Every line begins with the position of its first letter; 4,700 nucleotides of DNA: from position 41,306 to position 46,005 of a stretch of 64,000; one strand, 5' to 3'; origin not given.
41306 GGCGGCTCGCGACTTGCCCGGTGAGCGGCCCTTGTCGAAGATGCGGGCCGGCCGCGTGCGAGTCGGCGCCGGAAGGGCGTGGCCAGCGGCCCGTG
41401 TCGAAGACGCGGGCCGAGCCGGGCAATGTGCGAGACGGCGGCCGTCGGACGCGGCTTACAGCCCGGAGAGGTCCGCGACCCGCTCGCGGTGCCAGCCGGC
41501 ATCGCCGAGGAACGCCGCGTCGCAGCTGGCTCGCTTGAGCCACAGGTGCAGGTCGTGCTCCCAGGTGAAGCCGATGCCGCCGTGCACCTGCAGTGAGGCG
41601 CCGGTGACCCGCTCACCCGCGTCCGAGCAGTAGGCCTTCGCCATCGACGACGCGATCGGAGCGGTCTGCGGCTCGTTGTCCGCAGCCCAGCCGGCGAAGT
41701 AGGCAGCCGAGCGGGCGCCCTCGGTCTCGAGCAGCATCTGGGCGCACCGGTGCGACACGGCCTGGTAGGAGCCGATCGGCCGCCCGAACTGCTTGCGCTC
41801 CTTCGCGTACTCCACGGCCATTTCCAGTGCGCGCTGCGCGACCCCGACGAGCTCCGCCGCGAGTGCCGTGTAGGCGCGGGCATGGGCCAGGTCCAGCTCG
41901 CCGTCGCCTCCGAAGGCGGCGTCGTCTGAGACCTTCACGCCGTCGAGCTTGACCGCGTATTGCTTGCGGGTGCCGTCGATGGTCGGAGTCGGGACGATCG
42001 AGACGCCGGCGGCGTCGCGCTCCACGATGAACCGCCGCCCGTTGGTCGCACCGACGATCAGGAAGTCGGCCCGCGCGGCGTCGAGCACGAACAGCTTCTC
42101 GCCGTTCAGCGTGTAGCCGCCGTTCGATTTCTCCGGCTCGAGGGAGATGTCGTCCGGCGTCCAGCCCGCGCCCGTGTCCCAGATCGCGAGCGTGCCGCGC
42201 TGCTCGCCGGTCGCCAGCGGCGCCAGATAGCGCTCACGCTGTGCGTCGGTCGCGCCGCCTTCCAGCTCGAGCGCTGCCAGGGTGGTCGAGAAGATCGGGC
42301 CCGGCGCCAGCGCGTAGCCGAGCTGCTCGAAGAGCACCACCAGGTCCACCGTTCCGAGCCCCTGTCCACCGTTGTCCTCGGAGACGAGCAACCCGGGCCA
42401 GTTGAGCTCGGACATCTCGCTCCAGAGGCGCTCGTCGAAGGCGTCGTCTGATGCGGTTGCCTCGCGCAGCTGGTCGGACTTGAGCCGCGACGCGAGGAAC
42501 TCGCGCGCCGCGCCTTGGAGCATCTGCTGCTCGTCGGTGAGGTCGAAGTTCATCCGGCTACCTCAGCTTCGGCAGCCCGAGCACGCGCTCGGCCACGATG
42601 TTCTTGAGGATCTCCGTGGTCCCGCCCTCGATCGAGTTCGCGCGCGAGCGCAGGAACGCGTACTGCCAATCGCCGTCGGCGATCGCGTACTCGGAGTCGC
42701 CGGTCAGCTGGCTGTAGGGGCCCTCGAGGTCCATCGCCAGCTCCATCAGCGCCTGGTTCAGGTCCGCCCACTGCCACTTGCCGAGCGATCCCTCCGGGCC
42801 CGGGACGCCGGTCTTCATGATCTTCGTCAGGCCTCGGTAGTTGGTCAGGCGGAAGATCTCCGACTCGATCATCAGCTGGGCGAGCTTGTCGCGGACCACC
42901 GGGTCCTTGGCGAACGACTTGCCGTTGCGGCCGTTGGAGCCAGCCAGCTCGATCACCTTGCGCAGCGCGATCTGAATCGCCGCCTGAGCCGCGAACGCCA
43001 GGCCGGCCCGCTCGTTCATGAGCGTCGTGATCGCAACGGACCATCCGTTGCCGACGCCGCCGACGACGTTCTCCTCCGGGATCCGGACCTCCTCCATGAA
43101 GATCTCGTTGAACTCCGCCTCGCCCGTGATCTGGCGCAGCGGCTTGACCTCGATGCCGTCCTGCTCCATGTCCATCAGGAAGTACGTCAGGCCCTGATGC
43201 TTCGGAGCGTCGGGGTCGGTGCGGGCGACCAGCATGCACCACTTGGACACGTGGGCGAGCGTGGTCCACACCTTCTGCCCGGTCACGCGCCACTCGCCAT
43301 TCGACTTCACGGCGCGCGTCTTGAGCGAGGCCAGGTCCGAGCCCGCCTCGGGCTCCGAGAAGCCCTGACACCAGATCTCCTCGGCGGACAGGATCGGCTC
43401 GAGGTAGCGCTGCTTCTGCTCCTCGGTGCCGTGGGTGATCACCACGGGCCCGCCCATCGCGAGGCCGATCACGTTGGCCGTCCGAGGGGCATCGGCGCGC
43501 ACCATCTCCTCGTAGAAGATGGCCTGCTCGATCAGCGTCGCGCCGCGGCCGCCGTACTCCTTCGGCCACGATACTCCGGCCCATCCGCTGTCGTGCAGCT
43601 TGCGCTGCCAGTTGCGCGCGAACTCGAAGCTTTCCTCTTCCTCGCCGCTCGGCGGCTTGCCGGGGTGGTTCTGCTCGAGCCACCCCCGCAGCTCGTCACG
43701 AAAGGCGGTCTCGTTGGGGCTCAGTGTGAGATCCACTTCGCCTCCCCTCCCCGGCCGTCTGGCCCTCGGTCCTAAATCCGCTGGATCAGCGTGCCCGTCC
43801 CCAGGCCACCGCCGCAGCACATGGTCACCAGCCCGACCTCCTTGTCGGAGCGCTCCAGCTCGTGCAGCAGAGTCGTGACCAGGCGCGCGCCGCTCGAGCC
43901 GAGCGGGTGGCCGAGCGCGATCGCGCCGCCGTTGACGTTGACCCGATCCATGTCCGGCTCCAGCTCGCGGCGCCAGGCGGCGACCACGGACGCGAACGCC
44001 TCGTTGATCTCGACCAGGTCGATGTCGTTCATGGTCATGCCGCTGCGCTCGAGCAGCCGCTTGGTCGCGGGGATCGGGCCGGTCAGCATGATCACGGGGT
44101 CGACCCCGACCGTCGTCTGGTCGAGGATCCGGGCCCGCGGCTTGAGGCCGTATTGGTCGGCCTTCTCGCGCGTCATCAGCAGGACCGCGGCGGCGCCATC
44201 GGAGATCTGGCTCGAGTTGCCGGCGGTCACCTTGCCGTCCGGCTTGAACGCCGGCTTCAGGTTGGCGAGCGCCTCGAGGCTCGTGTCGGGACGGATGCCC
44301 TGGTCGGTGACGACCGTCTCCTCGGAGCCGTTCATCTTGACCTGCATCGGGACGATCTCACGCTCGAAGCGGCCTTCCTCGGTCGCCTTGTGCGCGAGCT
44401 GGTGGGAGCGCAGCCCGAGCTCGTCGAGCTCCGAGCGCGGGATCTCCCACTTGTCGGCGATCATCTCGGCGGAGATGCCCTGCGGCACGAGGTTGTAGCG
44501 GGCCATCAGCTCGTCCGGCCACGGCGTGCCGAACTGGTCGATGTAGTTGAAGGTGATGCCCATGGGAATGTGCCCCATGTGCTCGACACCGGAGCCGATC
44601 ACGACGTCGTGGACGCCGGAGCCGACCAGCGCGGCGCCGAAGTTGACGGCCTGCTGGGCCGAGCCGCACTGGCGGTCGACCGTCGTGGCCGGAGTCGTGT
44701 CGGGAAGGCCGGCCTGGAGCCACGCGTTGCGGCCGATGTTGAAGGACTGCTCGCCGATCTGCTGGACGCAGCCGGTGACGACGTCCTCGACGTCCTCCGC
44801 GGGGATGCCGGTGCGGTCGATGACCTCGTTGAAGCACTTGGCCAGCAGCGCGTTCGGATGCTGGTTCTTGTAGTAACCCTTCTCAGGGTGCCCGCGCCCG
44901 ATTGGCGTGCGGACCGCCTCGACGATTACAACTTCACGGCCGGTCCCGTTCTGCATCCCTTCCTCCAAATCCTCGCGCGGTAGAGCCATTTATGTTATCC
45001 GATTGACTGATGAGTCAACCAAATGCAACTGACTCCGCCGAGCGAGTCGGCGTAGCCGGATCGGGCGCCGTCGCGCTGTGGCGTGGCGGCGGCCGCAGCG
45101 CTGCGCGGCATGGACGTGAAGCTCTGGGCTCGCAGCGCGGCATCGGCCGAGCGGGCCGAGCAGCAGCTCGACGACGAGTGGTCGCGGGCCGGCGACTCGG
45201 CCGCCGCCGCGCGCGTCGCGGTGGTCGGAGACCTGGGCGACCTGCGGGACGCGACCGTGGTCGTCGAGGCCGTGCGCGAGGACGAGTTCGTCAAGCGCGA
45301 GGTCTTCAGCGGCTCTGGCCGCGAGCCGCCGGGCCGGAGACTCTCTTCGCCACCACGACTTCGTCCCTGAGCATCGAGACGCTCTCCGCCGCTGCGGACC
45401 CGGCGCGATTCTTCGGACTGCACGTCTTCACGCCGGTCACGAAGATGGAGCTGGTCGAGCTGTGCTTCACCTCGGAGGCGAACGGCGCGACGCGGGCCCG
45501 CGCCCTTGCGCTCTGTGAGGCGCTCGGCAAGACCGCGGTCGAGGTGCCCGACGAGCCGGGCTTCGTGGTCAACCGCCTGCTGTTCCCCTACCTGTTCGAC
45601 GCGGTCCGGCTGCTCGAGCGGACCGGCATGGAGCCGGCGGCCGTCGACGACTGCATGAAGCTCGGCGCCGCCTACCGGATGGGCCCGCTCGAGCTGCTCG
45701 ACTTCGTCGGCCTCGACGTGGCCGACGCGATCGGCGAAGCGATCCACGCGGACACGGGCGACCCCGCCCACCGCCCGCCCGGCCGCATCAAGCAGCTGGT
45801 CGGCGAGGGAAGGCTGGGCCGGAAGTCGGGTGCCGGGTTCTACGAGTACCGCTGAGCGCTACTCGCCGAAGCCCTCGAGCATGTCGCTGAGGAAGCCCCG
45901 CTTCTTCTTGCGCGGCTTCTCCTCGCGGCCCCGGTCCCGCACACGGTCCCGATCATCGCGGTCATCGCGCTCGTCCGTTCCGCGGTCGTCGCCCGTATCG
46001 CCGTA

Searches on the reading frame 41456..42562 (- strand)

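Call 62: search_protein_families(library=pfam, proteins=[window:41456-42562:-], max_evalue=0.001)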
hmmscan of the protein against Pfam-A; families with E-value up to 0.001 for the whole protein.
window:41456-42562:- (368 aa): 4 families
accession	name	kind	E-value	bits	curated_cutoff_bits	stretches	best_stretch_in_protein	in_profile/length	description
PF00441.29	Acyl-CoA_dh_1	-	9.7e-32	110.6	22.4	1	233-363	17-146/150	Acyl-CoA dehydrogenase, C-terminal domain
PF02771.21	Acyl-CoA_dh_N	-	6.6e-20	72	22.9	1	9-120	1-113/113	Acyl-CoA dehydrogenase, N-terminal domain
PF02770.24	Acyl-CoA_dh_M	-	1.6e-06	28.6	33.3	1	143-200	21-86/97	Acyl-CoA dehydrogenase, middle domain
PF08028.16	Acyl-CoA_dh_2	-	2e-06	28.6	22.7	1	234-336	3-114/134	Acyl-CoA dehydrogenase, C-terminal domain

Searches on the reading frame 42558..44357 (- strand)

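Call 62: search_protein_families(library=pfam, proteins=[window:42558-44357:-], max_evalue=0.001)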
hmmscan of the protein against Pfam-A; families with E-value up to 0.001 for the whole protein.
window:42558-44357:- (599 aa): 3 families
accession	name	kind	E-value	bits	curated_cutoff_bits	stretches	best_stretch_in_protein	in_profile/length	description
PF00441.29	Acyl-CoA_dh_1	-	1e-27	97.5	22.4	1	436-593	1-150/150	Acyl-CoA dehydrogenase, C-terminal domain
PF02771.21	Acyl-CoA_dh_N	-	2.3e-22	79.9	22.9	1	214-326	2-113/113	Acyl-CoA dehydrogenase, N-terminal domain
PF02770.24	Acyl-CoA_dh_M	-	1.3e-18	67.3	33.3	1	330-422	1-95/97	Acyl-CoA dehydrogenase, middle domain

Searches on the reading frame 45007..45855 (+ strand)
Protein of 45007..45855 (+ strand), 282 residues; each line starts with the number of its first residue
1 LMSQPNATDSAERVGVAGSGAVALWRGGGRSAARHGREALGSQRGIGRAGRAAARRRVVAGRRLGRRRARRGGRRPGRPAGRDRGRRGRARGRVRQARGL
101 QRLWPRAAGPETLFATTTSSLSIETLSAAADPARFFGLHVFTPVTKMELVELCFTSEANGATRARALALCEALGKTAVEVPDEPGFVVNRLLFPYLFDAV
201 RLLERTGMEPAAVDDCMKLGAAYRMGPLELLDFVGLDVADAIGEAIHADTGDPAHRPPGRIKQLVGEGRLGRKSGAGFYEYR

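Call 32: search_protein_families(library=pfam, proteins=[window:45007-45855:+], max_evalue=0.01)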
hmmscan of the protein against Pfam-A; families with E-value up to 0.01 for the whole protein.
window:45007-45855:+ (282 aa): 2 families
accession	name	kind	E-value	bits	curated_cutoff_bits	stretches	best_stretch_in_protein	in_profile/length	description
PF00725.27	3HCDH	-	3.7e-29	101.5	22.1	1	185-281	1-97/97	3-hydroxyacyl-CoA dehydrogenase, C-terminal domain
PF02737.24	3HCDH_N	-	5.7e-16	59.4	22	1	107-182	103-179/180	3-hydroxyacyl-CoA dehydrogenase, NAD binding domain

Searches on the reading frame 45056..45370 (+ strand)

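Call 32: search_protein_families(library=pfam, proteins=[window:45056-45370:+], max_evalue=0.01)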
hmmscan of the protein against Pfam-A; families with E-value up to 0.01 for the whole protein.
window:45056-45370:+ (104 aa): 1 family
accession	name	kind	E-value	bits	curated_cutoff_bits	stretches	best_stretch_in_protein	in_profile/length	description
PF02737.24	3HCDH_N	-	1.3e-08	35.4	22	1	9-85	13-98/180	3-hydroxyacyl-CoA dehydrogenase, NAD binding domain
